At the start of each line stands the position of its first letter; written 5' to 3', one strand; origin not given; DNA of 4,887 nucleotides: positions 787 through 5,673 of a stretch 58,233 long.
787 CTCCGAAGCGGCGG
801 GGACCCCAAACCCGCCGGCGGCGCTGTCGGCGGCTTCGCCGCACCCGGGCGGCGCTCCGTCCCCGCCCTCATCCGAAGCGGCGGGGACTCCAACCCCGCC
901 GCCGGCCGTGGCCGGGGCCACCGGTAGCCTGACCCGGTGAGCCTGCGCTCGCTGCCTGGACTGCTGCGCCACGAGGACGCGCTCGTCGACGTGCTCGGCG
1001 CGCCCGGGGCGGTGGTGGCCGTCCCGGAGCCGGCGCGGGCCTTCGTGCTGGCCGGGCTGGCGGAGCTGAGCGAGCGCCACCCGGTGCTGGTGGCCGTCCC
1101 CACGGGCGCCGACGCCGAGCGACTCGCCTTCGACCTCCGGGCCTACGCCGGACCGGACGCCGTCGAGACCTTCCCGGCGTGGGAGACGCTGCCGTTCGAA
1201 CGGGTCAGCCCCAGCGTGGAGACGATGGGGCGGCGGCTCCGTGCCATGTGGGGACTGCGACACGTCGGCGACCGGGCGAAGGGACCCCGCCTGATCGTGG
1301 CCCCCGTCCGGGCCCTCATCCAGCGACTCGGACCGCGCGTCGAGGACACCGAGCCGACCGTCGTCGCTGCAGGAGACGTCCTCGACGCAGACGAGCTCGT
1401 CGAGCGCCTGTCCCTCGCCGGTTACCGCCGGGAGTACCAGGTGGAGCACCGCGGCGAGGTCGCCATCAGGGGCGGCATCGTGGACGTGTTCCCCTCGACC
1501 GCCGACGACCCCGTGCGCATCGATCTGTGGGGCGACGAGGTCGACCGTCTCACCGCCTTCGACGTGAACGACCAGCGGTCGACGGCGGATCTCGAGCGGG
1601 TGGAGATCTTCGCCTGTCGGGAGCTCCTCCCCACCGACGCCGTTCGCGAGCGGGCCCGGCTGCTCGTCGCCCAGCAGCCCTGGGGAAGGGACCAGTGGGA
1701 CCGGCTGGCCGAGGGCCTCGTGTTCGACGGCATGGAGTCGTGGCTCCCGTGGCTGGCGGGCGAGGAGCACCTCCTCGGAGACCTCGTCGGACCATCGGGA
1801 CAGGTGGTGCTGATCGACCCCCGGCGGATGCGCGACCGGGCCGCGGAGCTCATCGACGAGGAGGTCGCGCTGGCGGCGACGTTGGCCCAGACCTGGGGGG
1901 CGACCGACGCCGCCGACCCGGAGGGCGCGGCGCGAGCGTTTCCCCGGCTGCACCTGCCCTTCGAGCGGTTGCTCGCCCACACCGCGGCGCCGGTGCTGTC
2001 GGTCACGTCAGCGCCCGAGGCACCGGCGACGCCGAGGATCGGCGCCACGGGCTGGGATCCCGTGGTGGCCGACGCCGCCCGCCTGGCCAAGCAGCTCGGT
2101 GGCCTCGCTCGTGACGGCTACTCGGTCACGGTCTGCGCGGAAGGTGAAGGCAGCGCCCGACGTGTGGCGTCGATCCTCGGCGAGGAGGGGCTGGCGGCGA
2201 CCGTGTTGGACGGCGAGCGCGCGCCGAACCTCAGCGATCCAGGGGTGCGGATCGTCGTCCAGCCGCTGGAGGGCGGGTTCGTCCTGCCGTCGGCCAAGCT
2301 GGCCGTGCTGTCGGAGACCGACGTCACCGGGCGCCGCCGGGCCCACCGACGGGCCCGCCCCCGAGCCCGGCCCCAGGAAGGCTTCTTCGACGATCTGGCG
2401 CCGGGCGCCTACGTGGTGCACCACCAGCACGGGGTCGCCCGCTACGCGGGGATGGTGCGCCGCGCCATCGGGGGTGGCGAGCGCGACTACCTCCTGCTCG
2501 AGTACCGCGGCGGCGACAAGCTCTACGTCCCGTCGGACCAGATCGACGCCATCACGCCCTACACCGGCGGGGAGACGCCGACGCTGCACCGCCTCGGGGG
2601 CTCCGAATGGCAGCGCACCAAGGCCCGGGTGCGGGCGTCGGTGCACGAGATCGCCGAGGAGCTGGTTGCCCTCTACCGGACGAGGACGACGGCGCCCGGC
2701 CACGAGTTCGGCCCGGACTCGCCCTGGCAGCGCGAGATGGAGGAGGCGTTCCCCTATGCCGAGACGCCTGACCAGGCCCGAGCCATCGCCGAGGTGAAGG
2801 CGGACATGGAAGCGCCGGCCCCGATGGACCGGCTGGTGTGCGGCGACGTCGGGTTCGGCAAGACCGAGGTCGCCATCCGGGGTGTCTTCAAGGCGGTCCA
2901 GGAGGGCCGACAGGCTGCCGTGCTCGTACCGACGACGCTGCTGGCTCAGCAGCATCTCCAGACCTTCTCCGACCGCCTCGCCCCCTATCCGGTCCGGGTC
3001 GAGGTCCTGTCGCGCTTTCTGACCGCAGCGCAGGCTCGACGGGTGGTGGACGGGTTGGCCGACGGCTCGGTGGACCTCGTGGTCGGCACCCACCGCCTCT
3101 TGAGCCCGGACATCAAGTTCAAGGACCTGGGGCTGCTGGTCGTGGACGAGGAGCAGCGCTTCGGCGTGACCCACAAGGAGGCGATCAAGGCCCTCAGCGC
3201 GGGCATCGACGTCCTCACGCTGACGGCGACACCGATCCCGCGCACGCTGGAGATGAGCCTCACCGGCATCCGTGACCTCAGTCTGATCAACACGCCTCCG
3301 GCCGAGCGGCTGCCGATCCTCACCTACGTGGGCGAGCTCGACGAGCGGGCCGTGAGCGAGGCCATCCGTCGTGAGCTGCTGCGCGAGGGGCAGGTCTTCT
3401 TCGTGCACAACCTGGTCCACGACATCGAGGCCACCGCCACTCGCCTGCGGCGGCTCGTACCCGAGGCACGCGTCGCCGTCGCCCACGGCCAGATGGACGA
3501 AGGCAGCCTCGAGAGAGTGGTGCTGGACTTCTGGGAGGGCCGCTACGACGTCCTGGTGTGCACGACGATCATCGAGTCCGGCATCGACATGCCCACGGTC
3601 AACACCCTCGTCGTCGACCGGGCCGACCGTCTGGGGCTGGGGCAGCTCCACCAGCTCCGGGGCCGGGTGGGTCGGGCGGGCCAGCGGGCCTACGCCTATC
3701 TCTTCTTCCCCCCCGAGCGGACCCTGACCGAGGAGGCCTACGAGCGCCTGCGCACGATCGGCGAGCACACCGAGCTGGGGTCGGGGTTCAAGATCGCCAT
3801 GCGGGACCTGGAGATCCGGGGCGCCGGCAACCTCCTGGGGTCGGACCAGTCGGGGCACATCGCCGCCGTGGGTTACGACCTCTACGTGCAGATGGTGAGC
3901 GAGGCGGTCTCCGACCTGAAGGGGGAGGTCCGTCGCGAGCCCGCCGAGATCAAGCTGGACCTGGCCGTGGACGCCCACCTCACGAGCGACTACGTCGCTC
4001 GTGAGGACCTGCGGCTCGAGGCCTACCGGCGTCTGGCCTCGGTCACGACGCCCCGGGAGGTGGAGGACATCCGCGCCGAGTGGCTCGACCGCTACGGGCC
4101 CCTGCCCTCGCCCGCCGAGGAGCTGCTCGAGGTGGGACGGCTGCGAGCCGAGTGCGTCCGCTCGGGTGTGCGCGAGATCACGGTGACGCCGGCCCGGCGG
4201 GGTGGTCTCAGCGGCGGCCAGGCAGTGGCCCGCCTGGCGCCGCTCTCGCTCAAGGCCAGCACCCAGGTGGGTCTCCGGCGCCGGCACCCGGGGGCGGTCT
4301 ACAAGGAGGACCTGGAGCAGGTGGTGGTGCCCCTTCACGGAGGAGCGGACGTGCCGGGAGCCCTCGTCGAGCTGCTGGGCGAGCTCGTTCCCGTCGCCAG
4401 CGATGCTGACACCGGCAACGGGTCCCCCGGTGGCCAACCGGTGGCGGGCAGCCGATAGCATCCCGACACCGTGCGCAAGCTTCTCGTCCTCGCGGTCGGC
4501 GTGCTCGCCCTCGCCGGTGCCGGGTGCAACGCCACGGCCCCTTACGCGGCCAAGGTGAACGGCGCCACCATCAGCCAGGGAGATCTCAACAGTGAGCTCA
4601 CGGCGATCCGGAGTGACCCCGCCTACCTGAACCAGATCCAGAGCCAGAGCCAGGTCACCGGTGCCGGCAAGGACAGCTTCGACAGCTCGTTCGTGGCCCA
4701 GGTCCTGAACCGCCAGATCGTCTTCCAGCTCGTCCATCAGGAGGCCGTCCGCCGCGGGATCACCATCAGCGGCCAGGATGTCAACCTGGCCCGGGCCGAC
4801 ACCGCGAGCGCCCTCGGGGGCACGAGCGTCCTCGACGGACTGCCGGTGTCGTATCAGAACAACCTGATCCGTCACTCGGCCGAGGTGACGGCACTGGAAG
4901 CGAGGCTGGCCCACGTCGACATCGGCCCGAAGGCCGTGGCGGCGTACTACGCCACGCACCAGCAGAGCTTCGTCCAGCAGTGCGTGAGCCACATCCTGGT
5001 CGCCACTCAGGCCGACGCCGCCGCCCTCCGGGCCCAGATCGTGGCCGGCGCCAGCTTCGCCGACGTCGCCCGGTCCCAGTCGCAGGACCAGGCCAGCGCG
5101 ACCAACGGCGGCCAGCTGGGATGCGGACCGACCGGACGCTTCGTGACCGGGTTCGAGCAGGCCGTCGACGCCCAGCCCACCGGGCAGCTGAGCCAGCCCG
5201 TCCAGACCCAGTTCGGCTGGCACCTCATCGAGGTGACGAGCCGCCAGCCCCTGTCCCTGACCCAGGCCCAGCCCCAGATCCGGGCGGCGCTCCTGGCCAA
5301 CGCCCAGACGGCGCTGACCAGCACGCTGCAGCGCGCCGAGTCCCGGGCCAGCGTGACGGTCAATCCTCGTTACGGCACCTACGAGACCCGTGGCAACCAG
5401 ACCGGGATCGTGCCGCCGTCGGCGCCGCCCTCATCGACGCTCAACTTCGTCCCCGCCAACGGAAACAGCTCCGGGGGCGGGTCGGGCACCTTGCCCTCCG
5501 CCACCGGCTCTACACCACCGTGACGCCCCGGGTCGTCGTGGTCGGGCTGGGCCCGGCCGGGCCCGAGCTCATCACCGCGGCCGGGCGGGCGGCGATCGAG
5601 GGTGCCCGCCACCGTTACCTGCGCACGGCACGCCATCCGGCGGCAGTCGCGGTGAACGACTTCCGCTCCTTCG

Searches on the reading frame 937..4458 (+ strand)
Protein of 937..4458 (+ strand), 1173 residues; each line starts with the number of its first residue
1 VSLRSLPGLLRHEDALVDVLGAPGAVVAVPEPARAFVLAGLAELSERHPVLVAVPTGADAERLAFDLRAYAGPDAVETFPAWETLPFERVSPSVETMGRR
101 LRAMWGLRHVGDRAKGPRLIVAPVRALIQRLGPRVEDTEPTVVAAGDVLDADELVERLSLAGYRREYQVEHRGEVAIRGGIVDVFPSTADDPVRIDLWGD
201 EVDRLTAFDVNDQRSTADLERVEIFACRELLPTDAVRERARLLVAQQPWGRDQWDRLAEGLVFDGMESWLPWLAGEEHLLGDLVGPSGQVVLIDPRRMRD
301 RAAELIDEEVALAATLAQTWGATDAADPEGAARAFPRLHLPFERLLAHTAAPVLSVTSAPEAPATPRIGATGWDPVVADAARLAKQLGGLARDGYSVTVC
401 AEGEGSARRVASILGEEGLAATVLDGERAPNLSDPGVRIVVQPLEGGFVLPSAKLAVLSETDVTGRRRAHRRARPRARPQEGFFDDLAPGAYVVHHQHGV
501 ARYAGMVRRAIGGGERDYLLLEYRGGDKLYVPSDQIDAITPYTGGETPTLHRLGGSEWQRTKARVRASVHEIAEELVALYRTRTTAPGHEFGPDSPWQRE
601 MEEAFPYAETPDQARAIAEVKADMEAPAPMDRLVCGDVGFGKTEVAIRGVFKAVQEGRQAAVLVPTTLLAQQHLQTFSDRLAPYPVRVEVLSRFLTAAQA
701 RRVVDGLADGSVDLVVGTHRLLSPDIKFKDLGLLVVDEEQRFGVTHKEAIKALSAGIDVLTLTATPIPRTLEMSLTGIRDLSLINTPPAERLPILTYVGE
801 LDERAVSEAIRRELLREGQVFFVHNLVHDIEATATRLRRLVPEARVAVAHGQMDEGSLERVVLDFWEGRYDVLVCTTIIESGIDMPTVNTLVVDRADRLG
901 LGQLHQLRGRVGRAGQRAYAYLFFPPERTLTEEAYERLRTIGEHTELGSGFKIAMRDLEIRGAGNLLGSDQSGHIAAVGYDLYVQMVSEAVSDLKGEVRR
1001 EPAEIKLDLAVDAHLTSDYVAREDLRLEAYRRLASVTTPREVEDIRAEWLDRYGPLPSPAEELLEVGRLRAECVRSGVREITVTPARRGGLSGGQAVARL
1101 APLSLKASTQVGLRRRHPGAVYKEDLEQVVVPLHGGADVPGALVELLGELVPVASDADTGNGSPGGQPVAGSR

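Call 26: search_protein_families(library=pfam, proteins=[window:937-4458:+], max_evalue=0.001)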
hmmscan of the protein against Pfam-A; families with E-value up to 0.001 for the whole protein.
window:937-4458:+ (1173 aa): 7 families
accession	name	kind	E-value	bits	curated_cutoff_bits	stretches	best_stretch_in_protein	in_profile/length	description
PF00270.35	DEAD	-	3.5e-24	85.8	26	1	610-772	1-165/167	DEAD/DEAH box helicase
PF17757.6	UvrB_inter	-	5.6e-22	78.1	22.9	1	144-228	4-89/91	UvrB interaction domain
PF03461.20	TRCF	-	1.7e-19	70.4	25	1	1009-1085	1-77/95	TRCF domain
PF02559.22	CarD_TRCF_RID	-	1e-18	67.6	23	1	487-542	1-56/57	CarD-like/TRCF RID domain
PF00271.37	Helicase_C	-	6.4e-17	62.2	23.5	1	811-915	7-110/110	Helicase conserved C-terminal domain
PF04851.21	ResIII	-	2.9e-06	27.7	22.5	1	611-766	6-162/164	Type III restriction enzyme, res subunit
PF21132.2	MFD_D3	-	0.00018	21.9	21.8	1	397-462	9-72/73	MFD, D3 domain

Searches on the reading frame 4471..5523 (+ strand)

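Call 26: search_protein_families(library=pfam, proteins=[window:4471-5523:+], max_evalue=0.001)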
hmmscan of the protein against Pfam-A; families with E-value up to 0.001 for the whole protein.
window:4471-5523:+ (350 aa): 5 families
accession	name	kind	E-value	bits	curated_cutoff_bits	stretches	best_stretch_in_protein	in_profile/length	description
PF13616.12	Rotamase_3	-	4e-21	76.2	22.5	1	169-258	15-115/116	PPIC-type PPIASE domain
PF00639.27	Rotamase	-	7.4e-19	69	21.7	1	178-256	17-96/97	PPIC-type PPIASE domain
PF13145.12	Rotamase_2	-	2.7e-11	44.8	27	1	153-263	3-116/121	PPIC-type PPIASE domain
PF13623.11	SurA_N_2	-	1.2e-06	28.9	28.5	1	16-105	30-116/145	SurA-like N-terminal domain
PF13624.11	SurA_N_3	-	2.7e-06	27.8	27.2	1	5-105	18-114/162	SurA-like N-terminal domain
